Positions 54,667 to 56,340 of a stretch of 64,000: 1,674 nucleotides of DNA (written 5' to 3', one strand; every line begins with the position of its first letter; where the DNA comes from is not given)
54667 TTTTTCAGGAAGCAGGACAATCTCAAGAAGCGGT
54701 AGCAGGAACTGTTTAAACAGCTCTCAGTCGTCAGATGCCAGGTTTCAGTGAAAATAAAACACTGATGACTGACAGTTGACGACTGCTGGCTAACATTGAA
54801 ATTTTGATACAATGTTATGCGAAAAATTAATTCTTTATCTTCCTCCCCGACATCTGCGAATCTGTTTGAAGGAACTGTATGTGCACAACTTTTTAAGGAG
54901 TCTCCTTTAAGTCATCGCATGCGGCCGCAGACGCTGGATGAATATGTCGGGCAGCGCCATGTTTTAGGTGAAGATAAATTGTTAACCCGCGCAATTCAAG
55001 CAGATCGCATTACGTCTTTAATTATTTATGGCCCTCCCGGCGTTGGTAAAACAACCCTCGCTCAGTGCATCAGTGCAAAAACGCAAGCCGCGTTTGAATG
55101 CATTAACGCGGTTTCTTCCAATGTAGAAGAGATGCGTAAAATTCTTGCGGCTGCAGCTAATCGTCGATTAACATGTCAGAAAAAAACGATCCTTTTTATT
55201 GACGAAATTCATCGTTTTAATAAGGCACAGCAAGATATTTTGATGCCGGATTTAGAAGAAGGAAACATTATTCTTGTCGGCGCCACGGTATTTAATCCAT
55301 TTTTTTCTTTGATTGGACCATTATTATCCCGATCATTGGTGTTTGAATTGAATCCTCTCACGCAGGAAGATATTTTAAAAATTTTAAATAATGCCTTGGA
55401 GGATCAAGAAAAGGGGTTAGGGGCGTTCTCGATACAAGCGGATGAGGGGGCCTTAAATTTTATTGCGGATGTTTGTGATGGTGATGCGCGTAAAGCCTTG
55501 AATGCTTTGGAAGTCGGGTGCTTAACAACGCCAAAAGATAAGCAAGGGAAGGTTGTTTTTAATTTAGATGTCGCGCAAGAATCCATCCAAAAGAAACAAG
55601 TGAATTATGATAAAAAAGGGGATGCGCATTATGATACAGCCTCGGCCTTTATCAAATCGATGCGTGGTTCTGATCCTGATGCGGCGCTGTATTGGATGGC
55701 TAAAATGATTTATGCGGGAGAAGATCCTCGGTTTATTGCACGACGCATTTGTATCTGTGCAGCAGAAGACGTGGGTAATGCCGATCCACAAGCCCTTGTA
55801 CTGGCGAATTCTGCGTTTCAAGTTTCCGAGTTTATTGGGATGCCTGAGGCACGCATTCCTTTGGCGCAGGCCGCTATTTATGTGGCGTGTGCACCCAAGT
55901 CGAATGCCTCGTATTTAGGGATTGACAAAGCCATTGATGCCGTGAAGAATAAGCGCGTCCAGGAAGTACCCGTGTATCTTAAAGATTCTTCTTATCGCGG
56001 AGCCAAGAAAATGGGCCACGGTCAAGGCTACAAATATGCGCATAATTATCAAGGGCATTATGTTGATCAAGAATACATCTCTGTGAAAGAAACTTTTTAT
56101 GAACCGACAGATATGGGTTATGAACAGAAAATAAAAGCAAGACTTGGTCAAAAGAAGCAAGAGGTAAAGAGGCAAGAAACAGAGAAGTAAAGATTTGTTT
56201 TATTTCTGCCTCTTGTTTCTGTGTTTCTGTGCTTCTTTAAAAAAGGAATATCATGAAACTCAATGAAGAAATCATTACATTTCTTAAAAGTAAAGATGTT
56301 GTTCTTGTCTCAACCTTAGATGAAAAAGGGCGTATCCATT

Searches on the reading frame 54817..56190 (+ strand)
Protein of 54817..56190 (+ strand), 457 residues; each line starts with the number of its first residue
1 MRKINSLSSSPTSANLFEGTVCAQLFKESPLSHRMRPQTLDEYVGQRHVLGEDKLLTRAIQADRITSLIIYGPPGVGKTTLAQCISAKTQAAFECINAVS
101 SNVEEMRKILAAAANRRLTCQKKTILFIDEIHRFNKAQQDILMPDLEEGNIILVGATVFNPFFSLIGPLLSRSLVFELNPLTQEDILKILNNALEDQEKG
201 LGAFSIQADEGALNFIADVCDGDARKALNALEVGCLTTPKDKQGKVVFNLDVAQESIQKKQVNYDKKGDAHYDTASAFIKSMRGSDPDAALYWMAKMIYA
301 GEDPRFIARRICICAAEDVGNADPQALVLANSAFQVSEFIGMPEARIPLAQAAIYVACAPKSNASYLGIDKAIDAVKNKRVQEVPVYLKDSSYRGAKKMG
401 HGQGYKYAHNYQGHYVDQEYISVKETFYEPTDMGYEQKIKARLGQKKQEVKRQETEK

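Call 41: find_homologous_proteins(query=window:54817-56190:+, max_evalue=1e-50)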
Query window:54817-56190:+ (457 aa): 8000 proteins with E <= 1e-50 among 8000 candidates; the best 120 are listed.
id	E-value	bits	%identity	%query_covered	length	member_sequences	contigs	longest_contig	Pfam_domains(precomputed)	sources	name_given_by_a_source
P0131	0.0e+0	1024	100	100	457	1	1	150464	PF13173.13,PF00158.33,PF16193.12,PF00004.36,PF13401.13,PF05496.19,PF07728.21,PF12002.14,PF01078.28,PF20720.4,PF13191.13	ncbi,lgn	-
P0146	2.0e-232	790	76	98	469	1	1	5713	PF13173.13,PF16193.12,PF00004.36,PF13401.13,PF05496.19,PF07728.21,PF12002.14,PF01078.28,PF00931.29,PF13191.13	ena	-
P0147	2.7e-229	779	77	95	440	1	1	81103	PF13173.13,PF00158.33,PF16193.12,PF00004.36,PF05496.19,PF07728.21,PF12002.14,PF20720.4,PF13191.13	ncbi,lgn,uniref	ncbi:Replication-associated recombination protein RarA [hydrothermal vent metagenome]|uniref:Replica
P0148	3.7e-227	772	77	95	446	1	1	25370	PF13173.13,PF16193.12,PF00004.36,PF05496.19,PF07728.21,PF12002.14,PF13191.13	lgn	-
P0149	3.7e-227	772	77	95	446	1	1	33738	PF13173.13,PF16193.12,PF00004.36,PF05496.19,PF07728.21,PF12002.14,PF13191.13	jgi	-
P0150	7.1e-226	768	77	94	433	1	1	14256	PF13173.13,PF16193.12,PF00004.36,PF05496.19,PF07728.21,PF12002.14,PF01078.28,PF20720.4,PF13191.13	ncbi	-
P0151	1.0e-224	764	76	95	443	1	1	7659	PF13173.13,PF00158.33,PF16193.12,PF00004.36,PF05496.19,PF07728.21,PF12002.14,PF01078.28,PF20720.4,PF13191.13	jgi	-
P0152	2.2e-224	763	75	97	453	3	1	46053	PF13173.13,PF00158.33,PF16193.12,PF00004.36,PF13401.13,PF05496.19,PF07728.21,PF12002.14,PF01078.28,PF20720.4,PF13191.13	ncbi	-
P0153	5.8e-222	755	74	97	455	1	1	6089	PF13173.13,PF16193.12,PF00004.36,PF05496.19,PF07728.21,PF12002.14,PF20720.4,PF13191.13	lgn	-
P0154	3.4e-221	753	73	97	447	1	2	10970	PF13173.13,PF16193.12,PF00004.36,PF13401.13,PF05496.19,PF07728.21,PF12002.14,PF01078.28,PF13191.13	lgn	-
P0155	3.6e-221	753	75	94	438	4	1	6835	PF13173.13,PF16193.12,PF00004.36,PF13401.13,PF05496.19,PF07728.21,PF12002.14,PF01078.28,PF20720.4,PF13191.13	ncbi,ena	-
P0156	5.7e-220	749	-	-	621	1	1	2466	PF13173.13,PF13086.13,PF13604.13,PF00004.36,PF13401.13,PF13238.13,PF05673.20,PF07728.21,PF04851.22,PF00931.29,PF13191.13,PF00308.25,PF07724.21,PF24883.3,PF05729.19,PF13521.13,PF13177.13,PF25199.2,PF13481.13,PF01057.24,PF16193.12,PF06068.20,PF01443.25,PF19263.6,PF00006.32,PF13245.13,PF05496.19,PF1453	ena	-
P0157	8.4e-219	745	77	91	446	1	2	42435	PF13173.13,PF00158.33,PF16193.12,PF00004.36,PF05496.19,PF07728.21,PF12002.14,PF01078.28,PF13191.13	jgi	-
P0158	1.3e-218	744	78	91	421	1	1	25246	PF13173.13,PF00158.33,PF16193.12,PF00004.36,PF13401.13,PF05496.19,PF07728.21,PF12002.14,PF01078.28,PF20720.4,PF13191.13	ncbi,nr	ncbi:MAG: replication-associated recombination protein A [Candidatus Omnitrophota bacterium]|nr:repl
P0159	3.6e-218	743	73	98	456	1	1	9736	PF13173.13,PF16193.12,PF00004.36,PF05496.19,PF07728.21,PF12002.14,PF01078.28,PF20720.4,PF13191.13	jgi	jgi:putative ATPase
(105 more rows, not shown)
